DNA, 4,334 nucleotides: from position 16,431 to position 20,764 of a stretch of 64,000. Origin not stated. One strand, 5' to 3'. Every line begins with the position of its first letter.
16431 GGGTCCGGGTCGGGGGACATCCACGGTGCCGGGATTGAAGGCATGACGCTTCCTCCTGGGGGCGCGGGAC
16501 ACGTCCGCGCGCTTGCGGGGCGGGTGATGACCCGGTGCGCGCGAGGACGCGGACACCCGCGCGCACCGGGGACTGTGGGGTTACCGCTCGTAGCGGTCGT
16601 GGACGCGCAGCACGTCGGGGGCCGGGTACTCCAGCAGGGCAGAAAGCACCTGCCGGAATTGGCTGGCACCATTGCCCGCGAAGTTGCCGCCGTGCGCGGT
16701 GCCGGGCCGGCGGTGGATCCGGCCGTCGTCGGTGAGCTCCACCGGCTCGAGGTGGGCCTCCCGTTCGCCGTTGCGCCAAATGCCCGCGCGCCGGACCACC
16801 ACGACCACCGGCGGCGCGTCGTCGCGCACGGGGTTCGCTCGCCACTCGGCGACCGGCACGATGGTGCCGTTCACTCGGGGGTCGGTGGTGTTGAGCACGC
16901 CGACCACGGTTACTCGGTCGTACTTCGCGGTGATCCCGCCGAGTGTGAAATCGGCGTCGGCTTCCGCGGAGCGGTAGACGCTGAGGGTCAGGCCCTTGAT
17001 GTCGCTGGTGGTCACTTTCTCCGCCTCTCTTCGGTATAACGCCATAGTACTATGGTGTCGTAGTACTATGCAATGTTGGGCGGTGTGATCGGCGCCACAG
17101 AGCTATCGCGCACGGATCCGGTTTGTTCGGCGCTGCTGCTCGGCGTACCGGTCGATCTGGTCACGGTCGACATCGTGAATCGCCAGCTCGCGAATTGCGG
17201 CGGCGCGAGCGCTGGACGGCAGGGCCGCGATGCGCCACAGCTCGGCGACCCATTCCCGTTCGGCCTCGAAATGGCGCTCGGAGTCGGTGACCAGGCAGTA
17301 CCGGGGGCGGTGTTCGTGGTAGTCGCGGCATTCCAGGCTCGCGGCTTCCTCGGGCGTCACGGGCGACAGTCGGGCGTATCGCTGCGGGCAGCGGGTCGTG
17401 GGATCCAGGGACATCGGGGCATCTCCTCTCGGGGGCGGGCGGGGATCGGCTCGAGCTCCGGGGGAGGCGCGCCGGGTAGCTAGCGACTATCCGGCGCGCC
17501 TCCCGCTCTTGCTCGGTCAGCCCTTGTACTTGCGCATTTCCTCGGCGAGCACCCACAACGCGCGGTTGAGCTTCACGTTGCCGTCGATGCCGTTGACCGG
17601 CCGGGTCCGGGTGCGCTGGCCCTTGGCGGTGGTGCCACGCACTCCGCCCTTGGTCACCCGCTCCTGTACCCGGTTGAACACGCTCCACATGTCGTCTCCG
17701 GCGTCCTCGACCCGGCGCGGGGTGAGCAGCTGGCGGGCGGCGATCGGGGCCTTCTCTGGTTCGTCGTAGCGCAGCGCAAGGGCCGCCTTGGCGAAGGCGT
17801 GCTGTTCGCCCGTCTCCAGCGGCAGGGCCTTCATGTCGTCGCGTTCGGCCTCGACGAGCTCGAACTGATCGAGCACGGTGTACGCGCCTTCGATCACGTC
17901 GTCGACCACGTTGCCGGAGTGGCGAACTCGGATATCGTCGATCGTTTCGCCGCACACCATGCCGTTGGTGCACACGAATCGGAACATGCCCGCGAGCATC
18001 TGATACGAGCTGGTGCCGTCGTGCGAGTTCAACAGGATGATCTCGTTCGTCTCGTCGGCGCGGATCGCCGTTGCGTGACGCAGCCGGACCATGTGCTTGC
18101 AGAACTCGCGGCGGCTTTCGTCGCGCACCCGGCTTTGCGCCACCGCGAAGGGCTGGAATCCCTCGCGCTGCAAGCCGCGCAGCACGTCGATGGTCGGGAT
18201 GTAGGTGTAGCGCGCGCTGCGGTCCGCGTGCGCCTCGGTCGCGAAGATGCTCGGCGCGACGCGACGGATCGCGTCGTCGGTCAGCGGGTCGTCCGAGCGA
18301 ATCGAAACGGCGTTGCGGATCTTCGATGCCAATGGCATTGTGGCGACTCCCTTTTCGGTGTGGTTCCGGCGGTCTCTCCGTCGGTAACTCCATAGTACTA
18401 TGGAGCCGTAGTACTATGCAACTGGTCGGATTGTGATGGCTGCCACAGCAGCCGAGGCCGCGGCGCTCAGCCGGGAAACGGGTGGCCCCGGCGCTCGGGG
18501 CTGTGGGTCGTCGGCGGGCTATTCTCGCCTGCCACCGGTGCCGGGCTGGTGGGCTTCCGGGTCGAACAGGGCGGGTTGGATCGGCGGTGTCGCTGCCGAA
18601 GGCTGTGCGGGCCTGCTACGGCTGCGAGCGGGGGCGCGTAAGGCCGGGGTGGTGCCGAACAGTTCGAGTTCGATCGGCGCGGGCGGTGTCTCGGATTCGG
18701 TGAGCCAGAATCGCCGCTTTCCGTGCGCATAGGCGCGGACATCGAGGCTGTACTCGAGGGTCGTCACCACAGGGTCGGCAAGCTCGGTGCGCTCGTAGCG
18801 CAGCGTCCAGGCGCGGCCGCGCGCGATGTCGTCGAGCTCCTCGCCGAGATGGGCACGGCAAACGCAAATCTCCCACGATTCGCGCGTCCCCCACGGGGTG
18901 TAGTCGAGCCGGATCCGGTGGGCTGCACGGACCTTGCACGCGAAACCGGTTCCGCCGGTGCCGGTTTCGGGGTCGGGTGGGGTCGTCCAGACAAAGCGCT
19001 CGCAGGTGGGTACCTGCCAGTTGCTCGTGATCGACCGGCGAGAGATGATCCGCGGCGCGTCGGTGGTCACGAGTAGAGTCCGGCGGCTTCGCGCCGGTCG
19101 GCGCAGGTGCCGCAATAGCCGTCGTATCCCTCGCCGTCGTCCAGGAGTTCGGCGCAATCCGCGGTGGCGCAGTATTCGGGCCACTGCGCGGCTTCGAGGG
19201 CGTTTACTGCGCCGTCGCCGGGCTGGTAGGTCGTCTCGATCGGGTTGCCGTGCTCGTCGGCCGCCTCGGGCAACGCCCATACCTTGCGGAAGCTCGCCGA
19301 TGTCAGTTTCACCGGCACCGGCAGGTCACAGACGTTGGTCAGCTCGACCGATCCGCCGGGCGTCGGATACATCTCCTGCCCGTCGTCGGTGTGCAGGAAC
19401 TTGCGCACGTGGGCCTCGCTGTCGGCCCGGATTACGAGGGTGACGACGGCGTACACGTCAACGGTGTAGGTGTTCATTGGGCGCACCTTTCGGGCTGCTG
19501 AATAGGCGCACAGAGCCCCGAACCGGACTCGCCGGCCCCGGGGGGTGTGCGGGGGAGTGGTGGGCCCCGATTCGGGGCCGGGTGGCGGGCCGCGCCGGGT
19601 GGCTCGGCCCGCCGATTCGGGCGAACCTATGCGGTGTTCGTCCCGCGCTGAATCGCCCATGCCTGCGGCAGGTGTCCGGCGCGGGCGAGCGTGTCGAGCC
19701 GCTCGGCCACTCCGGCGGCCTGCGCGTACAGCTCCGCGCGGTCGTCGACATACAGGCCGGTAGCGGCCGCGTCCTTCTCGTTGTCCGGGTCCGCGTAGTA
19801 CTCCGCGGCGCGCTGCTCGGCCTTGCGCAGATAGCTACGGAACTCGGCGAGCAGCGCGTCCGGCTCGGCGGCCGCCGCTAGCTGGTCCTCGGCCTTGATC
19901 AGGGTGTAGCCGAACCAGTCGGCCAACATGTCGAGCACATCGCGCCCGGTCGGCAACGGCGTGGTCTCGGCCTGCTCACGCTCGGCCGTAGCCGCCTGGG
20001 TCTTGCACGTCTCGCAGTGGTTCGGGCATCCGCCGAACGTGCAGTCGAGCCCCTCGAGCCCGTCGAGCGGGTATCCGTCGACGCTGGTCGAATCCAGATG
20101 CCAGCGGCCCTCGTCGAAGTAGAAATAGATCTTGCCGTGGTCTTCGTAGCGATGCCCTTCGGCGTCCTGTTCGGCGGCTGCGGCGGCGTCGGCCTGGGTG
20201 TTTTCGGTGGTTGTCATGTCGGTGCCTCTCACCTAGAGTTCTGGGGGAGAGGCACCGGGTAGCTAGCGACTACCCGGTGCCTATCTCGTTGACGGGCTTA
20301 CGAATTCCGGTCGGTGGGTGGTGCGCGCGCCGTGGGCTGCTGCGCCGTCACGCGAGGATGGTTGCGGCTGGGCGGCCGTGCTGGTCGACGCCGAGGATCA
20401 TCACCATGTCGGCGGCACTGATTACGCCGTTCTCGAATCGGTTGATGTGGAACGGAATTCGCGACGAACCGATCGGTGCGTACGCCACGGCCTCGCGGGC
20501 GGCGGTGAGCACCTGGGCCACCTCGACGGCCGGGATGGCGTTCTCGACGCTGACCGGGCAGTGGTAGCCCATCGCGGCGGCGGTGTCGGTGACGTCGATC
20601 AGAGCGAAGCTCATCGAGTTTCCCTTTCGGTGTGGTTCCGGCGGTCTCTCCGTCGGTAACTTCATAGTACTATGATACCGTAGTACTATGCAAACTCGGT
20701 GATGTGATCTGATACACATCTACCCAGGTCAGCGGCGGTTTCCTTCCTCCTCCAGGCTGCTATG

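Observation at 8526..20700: Leading-region-like island next to traA/oriT: all operons read towards the relaxase, with hairpin-prone promoter elements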

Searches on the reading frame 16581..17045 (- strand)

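Call 8: search_protein_families(library=pfam, max_evalue=0.01, proteins=[window:16581-17045:-])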
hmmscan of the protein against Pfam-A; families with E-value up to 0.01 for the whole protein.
window:16581-17045:- (154 aa): 0 families

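Call 86: search_protein_families(library=pfam, max_evalue=0.01, proteins=[window:16581-17015:-])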
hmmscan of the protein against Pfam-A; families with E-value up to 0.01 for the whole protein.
window:16581-17015:- (144 aa): 0 families

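Call 95: search_protein_families(library=phrogs, max_evalue=0.001, proteins=[window:16581-17015:-])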
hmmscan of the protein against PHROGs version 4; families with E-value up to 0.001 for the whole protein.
window:16581-17015:- (144 aa): 1 family
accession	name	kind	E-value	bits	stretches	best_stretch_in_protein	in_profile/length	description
phrog_6045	-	unknown function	4.2e-15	56.8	1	7-143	9-131/132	-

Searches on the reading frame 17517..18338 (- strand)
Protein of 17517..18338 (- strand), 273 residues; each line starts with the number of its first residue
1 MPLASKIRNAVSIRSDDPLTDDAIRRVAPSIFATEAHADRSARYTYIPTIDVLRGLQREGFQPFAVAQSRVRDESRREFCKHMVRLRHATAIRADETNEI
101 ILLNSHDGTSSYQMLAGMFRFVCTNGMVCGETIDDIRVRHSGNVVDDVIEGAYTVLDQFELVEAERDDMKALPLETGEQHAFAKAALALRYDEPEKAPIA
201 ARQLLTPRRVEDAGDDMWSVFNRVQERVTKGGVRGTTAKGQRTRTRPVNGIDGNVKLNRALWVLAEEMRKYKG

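Call 8: search_protein_families(library=pfam, max_evalue=0.01, proteins=[window:17517-18338:-])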
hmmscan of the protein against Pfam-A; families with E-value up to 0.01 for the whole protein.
window:17517-18338:- (273 aa): 1 family
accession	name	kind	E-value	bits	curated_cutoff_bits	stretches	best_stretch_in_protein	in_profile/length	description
PF06067.16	DUF932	-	5.8e-53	180.4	23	1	37-262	2-227/227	Domain of unknown function (DUF932)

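Call 59: find_encoding_contigs(protein=window:17517-18338:-, flank=10000, max_places=5)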
Protein window:17517-18338:- (273 aa): no gene with exactly this product is on record in the collection.

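Call 95: search_protein_families(library=phrogs, max_evalue=0.001, proteins=[window:17517-18338:-])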
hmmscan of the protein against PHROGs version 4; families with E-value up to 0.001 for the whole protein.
window:17517-18338:- (273 aa): 2 families
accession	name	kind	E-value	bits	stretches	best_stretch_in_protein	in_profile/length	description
phrog_12094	-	unknown function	1.4e-110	369.9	1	7-270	7-276/281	-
phrog_1221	-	unknown function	9.5e-06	25.9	1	100-171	164-234/355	-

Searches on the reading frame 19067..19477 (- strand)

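Call 8: search_protein_families(library=pfam, max_evalue=0.01, proteins=[window:19067-19477:-])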
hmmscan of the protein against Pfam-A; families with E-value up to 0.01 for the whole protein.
window:19067-19477:- (136 aa): 0 families

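Call 95: search_protein_families(library=phrogs, max_evalue=0.001, proteins=[window:19067-19477:-])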
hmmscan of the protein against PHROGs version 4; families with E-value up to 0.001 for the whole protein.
window:19067-19477:- (136 aa): 1 family
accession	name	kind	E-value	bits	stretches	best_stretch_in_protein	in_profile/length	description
phrog_30950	-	unknown function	1.7e-05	26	1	101-133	53-86/92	-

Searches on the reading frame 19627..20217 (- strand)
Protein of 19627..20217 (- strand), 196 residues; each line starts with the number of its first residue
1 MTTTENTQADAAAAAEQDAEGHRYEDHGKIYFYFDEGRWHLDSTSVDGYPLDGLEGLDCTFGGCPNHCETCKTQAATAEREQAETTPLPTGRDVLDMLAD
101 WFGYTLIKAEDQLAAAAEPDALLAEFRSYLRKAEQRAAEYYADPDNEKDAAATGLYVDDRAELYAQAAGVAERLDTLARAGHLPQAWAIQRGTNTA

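Call 9: search_protein_families(library=pfam, max_evalue=0.01, proteins=[window:19627-20217:-])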
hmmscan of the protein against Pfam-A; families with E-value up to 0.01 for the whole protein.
window:19627-20217:- (196 aa): 0 families

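Call 95: search_protein_families(library=phrogs, max_evalue=0.001, proteins=[window:19627-20217:-])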
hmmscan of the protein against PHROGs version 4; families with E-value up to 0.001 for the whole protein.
window:19627-20217:- (196 aa): 1 family
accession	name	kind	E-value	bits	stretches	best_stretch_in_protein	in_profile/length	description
phrog_865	-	DNA, RNA and nucleotide metabolism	0.00063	20.8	0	118-192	3-57/69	HNH endonuclease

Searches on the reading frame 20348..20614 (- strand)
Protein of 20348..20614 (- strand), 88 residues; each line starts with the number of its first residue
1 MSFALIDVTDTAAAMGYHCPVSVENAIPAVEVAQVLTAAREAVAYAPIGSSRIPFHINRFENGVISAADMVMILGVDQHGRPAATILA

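Call 9: search_protein_families(library=pfam, max_evalue=0.01, proteins=[window:20348-20614:-])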
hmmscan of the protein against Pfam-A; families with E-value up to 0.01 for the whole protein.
window:20348-20614:- (88 aa): 0 families

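Call 48: search_solved_structures(query=window:20348-20614:-, max_evalue=10)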
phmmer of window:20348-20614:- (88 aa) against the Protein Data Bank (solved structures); distinct sequences matched with E-value up to 10: 39.
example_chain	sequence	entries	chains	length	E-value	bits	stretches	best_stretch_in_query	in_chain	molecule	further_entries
3ows_A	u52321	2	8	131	0.03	18.3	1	45-82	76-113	Steroid Delta-isomerase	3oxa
3owy_A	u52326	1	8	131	0.077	17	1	45-82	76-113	Steroid Delta-isomerase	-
1w02_A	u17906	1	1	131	0.19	15.7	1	47-82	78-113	STEROID DELTA-ISOMERASE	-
1w00_A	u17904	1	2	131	0.2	15.7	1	47-82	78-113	STEROID DELTA-ISOMERASE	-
1w01_A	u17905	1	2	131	0.2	15.7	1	47-82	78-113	STEROID DELTA-ISOMERASE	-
1vzz_A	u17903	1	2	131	0.23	15.5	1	47-82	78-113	STEROID DELTA-ISOMERASE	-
6f54_A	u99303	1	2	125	0.25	15.4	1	47-82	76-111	Steroid Delta-isomerase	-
3owu_A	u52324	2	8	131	0.4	14.7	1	45-82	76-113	Steroid Delta-isomerase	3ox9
1c7h_A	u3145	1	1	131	0.42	14.6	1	42-82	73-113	DELTA-5-3-KETOSTEROID ISOMERASE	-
3ipt_A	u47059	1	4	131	0.44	14.6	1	47-82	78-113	Steroid Delta-isomerase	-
3t8n_A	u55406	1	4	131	0.45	14.5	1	47-82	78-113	Steroid Delta-isomerase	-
6f4y_A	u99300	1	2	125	0.48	14.5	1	47-82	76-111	Steroid Delta-isomerase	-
6f50_A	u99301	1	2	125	0.48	14.5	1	47-82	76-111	Steroid Delta-isomerase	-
1cqs_A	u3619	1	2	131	0.48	14.5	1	47-82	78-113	PROTEIN : KETOSTEROID ISOMERASE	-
6f53_A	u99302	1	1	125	0.48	14.5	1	47-82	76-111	Steroid Delta-isomerase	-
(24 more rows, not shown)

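Call 73: find_homologous_proteins(query=window:20348-20614:-, max_evalue=0.001)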
Query window:20348-20614:- (88 aa): 1 proteins with E <= 0.001 among 1 candidates.
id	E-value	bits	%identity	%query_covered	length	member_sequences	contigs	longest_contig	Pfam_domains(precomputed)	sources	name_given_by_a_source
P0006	9.0e-49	181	100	100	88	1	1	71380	-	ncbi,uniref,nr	ncbi:hypothetical protein [Nocardia terpenica]|uniref:Uncharacterized protein n=1 Tax=Nocardia terpe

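Call 95: search_protein_families(library=phrogs, max_evalue=0.001, proteins=[window:20348-20614:-])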
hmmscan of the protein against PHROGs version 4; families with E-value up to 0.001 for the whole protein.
window:20348-20614:- (88 aa): 0 families
